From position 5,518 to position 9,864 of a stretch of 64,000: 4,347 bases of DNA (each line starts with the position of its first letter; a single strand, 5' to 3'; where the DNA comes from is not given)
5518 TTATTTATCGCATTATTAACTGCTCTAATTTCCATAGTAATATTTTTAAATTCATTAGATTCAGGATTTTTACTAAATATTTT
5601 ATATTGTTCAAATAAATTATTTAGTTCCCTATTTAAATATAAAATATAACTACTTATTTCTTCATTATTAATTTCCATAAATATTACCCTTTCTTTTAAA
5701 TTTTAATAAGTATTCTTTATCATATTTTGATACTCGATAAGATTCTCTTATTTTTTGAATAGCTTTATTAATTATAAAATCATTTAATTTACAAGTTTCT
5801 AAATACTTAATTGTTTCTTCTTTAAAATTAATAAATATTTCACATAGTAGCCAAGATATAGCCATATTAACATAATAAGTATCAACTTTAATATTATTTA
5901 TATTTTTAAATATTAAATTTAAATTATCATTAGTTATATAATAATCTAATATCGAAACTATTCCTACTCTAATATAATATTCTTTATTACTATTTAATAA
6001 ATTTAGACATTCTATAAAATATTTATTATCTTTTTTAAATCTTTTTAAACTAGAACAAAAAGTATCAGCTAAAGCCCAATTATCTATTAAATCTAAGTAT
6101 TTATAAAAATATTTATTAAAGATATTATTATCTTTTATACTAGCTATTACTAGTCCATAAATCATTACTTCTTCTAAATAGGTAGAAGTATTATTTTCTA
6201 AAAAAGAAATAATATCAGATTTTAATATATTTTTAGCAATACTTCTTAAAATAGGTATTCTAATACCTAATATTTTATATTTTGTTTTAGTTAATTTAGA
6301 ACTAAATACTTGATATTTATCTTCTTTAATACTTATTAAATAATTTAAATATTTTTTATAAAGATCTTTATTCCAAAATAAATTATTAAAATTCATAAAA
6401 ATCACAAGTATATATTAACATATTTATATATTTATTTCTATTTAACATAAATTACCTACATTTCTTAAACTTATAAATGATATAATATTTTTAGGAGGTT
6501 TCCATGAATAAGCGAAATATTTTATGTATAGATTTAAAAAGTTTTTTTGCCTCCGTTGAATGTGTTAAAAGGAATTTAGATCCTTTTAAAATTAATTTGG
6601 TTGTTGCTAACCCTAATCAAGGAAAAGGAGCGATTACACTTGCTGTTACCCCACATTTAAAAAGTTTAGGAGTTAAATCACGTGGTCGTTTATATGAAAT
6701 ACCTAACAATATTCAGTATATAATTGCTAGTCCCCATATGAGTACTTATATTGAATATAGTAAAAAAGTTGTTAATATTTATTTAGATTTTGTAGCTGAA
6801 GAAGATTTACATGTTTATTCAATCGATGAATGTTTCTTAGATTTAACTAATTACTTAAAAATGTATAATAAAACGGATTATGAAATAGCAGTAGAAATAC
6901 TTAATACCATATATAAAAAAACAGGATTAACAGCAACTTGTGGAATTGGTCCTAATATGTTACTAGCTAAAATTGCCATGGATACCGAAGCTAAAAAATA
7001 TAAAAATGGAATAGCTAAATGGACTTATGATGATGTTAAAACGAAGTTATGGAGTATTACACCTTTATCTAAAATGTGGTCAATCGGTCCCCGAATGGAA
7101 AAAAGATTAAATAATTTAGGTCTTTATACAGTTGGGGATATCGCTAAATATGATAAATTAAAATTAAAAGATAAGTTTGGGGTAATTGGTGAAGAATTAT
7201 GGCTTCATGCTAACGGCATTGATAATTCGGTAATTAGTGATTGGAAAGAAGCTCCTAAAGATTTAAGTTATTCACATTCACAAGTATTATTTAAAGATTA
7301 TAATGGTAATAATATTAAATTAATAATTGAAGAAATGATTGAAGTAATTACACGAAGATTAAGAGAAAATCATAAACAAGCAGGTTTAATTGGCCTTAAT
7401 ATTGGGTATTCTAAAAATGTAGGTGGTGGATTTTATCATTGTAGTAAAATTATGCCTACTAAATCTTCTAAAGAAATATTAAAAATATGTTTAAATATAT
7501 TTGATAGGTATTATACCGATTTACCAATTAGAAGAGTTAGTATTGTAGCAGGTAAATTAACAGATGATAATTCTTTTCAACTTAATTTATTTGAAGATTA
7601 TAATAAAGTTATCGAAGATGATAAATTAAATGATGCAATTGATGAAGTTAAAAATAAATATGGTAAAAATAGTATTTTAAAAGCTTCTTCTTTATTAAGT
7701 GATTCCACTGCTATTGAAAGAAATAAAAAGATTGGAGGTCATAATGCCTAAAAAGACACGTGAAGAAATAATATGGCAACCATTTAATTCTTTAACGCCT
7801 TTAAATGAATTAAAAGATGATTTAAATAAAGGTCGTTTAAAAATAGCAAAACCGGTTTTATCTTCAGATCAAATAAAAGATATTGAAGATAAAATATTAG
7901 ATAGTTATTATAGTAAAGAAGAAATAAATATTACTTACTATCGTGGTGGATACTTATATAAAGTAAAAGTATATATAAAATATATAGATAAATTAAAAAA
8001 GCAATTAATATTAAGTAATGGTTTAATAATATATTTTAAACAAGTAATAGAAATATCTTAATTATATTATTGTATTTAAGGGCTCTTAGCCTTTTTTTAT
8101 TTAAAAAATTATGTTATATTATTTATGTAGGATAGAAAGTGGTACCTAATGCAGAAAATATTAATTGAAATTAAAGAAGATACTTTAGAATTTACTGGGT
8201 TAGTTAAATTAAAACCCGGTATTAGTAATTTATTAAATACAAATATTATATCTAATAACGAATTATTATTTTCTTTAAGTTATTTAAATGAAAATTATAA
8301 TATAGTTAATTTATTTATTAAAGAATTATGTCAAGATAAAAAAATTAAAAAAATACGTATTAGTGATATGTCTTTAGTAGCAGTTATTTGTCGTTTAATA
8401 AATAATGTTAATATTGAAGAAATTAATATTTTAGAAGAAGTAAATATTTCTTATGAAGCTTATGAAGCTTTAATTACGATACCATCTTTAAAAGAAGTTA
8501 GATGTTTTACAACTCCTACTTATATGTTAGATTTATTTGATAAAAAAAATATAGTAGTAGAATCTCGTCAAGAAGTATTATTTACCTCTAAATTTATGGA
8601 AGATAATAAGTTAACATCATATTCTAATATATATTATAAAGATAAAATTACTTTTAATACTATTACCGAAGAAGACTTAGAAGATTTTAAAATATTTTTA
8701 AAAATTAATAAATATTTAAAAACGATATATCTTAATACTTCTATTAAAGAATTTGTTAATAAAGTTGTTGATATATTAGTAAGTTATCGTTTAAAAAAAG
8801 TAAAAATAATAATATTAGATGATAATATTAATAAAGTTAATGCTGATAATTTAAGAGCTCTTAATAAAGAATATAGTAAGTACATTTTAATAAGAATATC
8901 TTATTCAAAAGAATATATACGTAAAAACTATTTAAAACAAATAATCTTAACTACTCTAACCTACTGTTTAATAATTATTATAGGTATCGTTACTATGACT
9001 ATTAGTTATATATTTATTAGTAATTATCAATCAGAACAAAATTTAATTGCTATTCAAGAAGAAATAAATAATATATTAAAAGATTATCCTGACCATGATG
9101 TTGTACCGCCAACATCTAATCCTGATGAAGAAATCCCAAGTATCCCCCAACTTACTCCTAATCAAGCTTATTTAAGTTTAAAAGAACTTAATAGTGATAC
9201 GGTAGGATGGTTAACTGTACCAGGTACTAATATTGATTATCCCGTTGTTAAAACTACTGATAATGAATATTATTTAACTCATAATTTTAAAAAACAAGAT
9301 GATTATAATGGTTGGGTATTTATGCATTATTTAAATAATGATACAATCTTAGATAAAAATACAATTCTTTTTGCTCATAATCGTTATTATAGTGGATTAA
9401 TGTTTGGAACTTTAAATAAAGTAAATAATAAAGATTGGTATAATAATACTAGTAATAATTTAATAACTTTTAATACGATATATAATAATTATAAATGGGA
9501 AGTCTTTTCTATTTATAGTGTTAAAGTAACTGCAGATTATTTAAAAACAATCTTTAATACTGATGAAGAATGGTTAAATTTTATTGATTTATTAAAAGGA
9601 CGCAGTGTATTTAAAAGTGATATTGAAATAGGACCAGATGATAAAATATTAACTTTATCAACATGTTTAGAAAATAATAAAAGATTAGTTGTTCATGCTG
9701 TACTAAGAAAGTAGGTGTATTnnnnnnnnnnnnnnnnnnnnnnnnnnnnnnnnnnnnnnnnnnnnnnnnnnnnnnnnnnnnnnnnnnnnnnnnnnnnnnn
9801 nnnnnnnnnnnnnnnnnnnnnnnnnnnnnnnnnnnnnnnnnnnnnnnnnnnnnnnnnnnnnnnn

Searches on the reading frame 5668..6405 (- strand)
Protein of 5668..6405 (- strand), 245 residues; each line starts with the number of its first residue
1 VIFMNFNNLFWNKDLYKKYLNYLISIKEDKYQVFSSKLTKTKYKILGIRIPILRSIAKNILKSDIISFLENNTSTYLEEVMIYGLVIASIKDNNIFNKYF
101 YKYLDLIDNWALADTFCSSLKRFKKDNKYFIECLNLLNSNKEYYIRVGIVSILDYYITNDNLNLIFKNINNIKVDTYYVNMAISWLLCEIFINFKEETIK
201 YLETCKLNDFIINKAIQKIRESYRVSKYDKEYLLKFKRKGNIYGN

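Call 66: search_protein_families(library=pfam, proteins=[window:5668-6405:-], max_evalue=0.0001)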
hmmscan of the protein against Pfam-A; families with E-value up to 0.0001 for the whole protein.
window:5668-6405:- (245 aa): 1 family
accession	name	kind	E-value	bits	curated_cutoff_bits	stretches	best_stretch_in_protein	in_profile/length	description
PF08713.17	DNA_alkylation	-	1.2e-13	51.6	21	1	25-219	7-213/213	DNA alkylation repair enzyme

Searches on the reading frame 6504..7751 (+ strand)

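Call 66: search_protein_families(library=pfam, proteins=[window:6504-7751:+], max_evalue=0.0001)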
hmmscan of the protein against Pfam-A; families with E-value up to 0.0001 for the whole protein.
window:6504-7751:+ (415 aa): 4 families
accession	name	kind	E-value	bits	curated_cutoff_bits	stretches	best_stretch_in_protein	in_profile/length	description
PF00817.25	IMS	-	1.6e-29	103.2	23.2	1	9-160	1-148/148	impB/mucB/samB family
PF11799.13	IMS_C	-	5.8e-13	49.7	20.7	1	255-362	3-109/109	impB/mucB/samB family C-terminal domain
PF11798.14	IMS_HHH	-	1.4e-08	34.9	24.4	1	175-207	1-32/32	IMS family HHH motif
PF21999.2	IMS_HHH_1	-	7.7e-06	26.7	27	1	193-240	5-53/53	DNA polymerase-iota, thumb domain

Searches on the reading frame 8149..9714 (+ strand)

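Call 66: search_protein_families(library=pfam, proteins=[window:8149-9714:+], max_evalue=0.0001)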
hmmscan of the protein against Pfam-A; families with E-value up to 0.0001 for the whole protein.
window:8149-9714:+ (521 aa): 1 family
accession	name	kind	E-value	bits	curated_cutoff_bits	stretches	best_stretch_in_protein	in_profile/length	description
PF04203.18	Sortase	-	1.1e-12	48.2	26.6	1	355-519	1-124/125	Sortase domain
